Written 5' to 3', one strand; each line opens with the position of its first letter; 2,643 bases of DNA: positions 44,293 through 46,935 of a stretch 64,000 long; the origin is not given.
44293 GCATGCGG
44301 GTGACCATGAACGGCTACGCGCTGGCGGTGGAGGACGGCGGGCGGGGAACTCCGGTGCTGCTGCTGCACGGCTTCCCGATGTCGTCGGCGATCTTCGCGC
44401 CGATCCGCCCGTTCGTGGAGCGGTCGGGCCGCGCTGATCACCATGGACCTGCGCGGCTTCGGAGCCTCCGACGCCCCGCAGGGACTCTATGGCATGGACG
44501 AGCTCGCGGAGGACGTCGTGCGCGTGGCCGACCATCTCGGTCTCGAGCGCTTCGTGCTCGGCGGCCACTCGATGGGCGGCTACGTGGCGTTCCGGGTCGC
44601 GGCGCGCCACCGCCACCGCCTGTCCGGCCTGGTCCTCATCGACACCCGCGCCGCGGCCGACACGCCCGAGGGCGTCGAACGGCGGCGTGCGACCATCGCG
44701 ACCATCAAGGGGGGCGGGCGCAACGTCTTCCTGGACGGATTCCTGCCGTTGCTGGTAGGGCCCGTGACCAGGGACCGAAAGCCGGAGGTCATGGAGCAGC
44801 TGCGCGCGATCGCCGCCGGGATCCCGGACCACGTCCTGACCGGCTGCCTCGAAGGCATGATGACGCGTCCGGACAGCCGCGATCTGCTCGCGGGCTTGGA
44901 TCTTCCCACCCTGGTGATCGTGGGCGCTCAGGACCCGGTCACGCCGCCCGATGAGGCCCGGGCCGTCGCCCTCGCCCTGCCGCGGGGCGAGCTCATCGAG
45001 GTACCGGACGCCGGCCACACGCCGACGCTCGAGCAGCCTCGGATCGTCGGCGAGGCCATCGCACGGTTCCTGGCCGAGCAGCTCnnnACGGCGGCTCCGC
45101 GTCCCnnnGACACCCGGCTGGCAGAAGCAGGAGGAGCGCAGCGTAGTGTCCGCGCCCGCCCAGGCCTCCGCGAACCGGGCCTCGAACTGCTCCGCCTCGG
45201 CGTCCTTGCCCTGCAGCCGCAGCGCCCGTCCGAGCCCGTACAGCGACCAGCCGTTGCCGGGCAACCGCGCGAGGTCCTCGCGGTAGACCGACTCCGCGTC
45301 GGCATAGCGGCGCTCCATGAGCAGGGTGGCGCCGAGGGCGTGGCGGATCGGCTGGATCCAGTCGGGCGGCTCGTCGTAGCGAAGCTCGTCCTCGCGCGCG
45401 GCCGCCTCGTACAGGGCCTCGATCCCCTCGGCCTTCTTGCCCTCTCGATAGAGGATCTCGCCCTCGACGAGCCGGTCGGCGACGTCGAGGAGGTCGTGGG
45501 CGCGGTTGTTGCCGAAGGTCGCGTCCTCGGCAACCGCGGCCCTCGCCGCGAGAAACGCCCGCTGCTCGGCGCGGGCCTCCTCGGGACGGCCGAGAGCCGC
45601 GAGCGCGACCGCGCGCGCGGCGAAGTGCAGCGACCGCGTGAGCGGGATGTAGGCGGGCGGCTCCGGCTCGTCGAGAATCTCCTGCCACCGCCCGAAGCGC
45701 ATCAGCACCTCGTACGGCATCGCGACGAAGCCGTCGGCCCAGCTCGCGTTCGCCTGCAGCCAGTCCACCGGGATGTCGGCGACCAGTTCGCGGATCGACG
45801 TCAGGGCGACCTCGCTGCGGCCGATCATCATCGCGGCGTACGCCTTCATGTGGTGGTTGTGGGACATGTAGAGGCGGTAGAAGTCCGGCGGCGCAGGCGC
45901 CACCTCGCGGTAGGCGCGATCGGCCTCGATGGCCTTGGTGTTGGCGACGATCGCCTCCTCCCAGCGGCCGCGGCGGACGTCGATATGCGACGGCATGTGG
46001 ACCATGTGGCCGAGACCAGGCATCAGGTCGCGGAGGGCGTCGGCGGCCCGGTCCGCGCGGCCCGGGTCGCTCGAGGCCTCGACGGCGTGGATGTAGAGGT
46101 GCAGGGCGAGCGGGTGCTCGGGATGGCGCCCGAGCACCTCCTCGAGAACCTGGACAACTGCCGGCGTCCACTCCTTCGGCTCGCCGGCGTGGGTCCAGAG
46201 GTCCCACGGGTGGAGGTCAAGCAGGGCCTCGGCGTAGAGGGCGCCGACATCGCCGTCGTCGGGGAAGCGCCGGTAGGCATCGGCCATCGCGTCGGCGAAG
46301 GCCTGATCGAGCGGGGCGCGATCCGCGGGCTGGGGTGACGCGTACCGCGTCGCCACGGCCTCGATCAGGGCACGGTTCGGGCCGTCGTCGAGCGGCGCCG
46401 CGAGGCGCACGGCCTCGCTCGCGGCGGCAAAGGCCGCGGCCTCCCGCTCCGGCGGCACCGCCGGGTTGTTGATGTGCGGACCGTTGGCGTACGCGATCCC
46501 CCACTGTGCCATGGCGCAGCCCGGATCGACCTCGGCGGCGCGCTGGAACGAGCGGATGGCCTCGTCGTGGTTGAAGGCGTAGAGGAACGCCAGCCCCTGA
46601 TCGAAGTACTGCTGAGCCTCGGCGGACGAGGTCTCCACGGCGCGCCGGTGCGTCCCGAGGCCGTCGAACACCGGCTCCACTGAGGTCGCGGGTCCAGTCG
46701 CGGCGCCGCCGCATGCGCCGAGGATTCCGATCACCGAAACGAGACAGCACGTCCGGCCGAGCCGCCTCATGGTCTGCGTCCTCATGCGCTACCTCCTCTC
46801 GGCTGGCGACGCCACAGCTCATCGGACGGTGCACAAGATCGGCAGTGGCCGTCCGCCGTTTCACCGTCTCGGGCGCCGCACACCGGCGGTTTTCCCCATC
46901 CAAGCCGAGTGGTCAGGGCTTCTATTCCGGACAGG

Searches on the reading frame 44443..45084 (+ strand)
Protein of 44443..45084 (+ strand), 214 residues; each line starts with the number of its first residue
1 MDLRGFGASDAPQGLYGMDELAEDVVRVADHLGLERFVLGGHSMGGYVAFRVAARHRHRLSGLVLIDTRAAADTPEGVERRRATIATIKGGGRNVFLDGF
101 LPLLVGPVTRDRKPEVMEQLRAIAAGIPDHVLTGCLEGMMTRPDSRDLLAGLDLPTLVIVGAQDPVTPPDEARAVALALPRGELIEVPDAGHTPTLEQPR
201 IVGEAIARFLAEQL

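Call 23: search_protein_families(library=pfam, max_evalue=0.001, proteins=[window:44443-45084:+])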
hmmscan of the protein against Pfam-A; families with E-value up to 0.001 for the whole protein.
window:44443-45084:+ (214 aa): 8 families
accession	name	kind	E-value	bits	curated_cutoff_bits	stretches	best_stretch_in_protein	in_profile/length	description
PF00561.26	Abhydrolase_1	-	4.1e-26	92.6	25.8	2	1-78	33-113/245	alpha/beta hydrolase fold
PF12697.13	Abhydrolase_6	-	6.3e-18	66.7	26.3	1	1-202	33-214/217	Alpha/beta hydrolase family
PF03096.20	Ndr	-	1.2e-15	57.5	23.3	1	8-210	70-276/283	Ndr family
PF12146.15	Hydrolase_4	-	2.2e-15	57.1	27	1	1-198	37-238/239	Serine aminopeptidase, S33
PF12695.13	Abhydrolase_5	-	4.8e-08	33.4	27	1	22-70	46-91/164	Alpha/beta hydrolase family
PF08386.16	Abhydrolase_4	-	5.3e-07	30.1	21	1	153-211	34-92/103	TAP-like protein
PF00975.26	Thioesterase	-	3.4e-06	27.9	26.4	1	17-72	47-106/226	Thioesterase domain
PF20408.4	Abhydrolase_11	-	0.00024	21.4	27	0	18-65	57-104/193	Alpha/beta hydrolase domain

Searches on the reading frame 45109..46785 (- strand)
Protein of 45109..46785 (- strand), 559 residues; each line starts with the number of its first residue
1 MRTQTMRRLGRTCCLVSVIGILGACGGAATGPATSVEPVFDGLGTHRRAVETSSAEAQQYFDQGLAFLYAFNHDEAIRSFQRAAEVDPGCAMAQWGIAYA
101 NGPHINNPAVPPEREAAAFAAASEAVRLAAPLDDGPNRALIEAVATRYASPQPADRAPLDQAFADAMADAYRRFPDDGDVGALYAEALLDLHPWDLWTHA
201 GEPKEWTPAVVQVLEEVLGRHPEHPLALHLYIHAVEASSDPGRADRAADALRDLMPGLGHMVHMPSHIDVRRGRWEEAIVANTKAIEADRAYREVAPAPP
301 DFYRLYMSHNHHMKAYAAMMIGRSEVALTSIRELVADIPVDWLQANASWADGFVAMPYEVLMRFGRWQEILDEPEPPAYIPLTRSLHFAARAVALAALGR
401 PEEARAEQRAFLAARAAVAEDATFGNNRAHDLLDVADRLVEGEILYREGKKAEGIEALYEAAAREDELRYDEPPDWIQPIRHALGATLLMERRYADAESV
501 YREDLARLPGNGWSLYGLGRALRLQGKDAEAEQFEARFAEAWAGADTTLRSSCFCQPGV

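Call 23: search_protein_families(library=pfam, max_evalue=0.001, proteins=[window:45109-46785:-])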
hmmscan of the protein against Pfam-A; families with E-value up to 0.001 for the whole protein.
window:45109-46785:- (559 aa): 6 families
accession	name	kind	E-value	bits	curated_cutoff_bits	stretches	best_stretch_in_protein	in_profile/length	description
PF07719.23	TPR_2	-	2.1e-10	40.3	27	1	58-89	2-33/34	Tetratricopeptide repeat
PF14559.12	TPR_19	-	4.2e-08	33.8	25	1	488-534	1-47/68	Tetratricopeptide repeat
PF00515.34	TPR_1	-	1.6e-07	31.3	27.8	0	57-89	1-33/34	Tetratricopeptide repeat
PF13431.12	TPR_17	-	5.4e-05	23.6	24.4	0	506-533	7-34/34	Tetratricopeptide repeat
PF13432.12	TPR_16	-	0.00023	22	32.7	1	61-100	1-40/65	Tetratricopeptide repeat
PF13424.12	TPR_12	-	0.00062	20.3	30.1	0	482-535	7-68/77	Tetratricopeptide repeat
